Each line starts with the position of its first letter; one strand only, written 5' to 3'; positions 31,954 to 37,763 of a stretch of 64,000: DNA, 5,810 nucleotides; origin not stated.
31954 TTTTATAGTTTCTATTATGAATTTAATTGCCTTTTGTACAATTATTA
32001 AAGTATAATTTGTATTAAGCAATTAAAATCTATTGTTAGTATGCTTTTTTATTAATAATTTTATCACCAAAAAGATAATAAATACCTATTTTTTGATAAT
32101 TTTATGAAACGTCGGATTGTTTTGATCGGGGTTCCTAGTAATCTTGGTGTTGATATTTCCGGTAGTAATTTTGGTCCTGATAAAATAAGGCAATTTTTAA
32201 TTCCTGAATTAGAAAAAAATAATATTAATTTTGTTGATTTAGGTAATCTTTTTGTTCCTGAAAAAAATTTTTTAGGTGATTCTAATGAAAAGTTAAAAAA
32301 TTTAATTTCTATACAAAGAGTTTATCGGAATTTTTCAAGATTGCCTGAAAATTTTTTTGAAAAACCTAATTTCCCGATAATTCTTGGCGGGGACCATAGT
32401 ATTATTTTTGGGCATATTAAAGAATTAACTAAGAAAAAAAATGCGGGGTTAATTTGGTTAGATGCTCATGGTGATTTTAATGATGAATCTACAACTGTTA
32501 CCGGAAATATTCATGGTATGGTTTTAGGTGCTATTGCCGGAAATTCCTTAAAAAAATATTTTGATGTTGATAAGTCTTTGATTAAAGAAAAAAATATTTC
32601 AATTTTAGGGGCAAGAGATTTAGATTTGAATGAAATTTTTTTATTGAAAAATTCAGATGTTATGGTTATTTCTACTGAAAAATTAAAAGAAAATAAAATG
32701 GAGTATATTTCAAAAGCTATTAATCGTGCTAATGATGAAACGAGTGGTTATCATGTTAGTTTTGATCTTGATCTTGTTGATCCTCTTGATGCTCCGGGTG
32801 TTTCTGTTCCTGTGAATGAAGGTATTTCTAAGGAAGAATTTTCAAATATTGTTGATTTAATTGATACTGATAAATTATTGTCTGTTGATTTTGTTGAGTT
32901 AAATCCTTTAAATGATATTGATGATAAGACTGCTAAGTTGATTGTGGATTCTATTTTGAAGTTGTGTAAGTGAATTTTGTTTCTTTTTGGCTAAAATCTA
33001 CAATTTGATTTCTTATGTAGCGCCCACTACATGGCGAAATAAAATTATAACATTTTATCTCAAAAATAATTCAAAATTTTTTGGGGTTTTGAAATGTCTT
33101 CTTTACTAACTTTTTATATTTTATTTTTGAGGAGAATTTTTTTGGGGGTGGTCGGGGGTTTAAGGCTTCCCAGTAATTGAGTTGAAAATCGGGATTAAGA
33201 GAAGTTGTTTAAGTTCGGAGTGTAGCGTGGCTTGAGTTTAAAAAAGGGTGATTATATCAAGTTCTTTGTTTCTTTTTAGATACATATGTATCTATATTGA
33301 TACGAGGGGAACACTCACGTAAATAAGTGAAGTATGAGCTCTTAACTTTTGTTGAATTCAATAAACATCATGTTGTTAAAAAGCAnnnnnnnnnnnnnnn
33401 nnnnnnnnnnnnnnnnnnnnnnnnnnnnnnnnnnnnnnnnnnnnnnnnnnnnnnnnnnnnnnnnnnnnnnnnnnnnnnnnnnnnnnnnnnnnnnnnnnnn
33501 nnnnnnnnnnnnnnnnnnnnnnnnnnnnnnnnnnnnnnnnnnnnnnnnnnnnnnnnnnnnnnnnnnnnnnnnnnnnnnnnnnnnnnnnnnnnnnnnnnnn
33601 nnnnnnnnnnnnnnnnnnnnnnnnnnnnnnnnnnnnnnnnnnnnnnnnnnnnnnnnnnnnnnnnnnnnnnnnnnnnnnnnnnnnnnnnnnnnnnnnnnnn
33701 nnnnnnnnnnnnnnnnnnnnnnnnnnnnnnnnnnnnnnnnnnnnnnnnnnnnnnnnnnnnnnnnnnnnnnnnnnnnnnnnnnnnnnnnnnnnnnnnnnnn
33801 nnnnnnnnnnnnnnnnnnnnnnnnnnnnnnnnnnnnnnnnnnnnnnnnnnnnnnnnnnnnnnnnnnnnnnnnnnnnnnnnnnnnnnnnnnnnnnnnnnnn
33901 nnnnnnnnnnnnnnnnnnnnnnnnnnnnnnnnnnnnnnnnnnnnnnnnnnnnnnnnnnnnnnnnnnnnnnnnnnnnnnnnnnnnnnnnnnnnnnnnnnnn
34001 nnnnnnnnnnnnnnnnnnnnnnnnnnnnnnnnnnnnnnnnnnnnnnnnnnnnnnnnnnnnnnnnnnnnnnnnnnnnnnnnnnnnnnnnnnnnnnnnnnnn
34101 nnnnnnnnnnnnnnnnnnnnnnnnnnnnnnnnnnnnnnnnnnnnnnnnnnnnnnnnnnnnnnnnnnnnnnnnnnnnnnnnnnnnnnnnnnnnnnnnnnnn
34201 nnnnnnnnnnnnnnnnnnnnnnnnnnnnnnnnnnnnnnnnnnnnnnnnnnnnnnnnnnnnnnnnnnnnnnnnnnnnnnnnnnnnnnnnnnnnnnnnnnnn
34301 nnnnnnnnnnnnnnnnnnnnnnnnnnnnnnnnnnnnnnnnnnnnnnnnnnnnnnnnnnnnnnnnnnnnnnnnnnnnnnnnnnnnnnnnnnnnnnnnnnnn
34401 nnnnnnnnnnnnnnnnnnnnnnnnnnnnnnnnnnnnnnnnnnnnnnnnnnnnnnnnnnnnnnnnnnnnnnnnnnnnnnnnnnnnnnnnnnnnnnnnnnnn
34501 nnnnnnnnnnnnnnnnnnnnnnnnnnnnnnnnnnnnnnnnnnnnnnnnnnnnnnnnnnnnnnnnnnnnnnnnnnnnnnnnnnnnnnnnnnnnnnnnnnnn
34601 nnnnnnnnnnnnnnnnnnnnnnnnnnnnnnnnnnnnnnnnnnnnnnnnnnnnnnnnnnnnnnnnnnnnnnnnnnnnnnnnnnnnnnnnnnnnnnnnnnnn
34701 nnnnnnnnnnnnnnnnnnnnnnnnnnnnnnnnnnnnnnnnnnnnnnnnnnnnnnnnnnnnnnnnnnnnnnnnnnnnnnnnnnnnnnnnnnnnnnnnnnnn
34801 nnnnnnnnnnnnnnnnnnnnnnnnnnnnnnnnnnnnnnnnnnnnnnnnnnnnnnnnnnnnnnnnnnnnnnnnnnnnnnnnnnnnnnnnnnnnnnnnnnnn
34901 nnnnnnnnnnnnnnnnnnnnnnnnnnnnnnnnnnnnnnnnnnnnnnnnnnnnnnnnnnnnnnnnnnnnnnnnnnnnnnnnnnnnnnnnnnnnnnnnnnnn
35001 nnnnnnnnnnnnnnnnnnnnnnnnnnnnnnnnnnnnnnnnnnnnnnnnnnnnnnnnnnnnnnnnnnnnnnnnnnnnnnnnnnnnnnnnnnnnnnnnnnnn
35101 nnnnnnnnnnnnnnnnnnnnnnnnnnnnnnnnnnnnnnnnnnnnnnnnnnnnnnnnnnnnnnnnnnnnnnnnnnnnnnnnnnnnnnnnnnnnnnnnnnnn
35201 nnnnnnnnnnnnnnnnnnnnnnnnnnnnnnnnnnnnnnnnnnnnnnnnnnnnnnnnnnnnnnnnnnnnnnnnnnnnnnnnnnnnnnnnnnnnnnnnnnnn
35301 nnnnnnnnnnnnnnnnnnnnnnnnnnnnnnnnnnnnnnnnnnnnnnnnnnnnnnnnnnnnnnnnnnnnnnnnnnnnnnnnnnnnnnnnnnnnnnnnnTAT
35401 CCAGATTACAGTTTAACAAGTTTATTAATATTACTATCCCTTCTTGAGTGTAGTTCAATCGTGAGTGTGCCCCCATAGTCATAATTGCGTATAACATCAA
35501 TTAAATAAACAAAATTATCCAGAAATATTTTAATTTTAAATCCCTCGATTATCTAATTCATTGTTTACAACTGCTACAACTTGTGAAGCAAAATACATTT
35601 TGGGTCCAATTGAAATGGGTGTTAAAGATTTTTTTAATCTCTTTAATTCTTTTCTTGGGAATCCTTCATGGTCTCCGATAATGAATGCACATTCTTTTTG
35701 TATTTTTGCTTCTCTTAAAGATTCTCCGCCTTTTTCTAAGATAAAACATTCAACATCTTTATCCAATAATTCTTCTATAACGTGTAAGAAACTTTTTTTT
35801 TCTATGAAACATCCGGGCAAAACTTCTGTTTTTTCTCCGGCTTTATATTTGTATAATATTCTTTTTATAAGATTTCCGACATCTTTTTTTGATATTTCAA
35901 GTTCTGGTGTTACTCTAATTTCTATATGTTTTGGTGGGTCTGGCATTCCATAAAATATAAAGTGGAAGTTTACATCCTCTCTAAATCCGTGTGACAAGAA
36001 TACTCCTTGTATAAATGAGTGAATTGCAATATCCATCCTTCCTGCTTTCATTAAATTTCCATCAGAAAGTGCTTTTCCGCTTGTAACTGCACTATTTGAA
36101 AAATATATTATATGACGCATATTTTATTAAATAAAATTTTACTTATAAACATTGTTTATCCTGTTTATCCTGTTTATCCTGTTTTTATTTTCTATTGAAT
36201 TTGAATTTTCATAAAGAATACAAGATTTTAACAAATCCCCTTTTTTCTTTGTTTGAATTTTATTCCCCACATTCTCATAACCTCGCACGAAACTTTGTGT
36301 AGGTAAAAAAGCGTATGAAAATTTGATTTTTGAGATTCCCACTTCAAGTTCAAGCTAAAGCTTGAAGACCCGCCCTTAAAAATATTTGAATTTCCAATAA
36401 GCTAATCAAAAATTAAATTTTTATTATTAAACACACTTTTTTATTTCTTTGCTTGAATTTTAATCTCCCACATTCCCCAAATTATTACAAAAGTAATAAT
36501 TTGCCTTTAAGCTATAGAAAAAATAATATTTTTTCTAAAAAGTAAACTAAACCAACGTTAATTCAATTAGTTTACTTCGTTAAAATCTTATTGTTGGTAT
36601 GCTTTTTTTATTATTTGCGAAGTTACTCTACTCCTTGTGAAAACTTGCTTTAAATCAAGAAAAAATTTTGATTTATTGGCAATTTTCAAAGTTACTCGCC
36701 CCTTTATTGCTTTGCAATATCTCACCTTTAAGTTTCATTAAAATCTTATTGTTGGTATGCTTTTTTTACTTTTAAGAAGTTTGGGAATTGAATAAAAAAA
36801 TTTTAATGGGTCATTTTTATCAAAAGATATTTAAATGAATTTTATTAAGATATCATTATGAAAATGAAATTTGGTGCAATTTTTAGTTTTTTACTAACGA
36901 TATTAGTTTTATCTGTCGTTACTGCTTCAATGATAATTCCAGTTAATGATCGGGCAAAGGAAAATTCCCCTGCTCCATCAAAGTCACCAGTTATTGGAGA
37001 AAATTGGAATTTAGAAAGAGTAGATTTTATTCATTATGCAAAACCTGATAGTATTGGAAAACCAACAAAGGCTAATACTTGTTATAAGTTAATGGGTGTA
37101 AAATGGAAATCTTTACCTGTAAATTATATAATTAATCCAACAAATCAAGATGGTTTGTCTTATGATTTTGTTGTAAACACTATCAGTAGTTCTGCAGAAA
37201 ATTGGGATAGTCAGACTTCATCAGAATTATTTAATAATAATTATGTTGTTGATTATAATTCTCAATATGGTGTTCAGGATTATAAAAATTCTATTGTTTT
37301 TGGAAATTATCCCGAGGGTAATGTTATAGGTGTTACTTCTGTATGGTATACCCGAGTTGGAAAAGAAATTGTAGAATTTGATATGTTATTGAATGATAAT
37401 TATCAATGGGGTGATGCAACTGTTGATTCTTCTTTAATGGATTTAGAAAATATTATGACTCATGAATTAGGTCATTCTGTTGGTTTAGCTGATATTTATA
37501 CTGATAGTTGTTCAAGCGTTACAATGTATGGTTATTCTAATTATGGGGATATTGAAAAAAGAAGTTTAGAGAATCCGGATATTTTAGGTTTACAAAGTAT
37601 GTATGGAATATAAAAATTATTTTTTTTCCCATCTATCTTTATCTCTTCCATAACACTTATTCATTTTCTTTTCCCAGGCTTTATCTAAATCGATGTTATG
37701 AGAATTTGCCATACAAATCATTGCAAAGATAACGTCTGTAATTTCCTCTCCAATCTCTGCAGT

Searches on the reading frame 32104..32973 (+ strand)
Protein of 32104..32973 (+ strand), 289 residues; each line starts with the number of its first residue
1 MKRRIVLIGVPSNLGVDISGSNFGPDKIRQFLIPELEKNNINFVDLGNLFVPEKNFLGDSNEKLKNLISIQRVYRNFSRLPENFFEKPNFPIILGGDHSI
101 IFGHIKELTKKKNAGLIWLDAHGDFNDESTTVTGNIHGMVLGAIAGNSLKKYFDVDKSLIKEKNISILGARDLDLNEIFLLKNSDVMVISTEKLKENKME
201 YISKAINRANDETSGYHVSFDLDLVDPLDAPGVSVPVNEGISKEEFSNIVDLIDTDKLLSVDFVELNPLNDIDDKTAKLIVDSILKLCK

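Call 86: search_protein_families(library=pfam, proteins=[window:32104-32973:+], max_evalue=0.0001)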
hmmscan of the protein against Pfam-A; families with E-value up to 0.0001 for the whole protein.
window:32104-32973:+ (289 aa): 1 family
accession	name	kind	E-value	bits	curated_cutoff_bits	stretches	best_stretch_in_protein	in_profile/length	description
PF00491.26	Arginase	-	4.2e-55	187.6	22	1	4-286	2-276/280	Arginase family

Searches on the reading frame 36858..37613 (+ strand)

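Call 86: search_protein_families(library=pfam, proteins=[window:36858-37613:+], max_evalue=0.0001)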
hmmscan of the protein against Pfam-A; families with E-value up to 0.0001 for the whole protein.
window:36858-37613:+ (251 aa): 1 family
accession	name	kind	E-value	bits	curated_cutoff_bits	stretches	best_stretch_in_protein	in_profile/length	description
PF00413.30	Peptidase_M10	-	4.1e-09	36.9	24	1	82-250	1-159/159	Matrixin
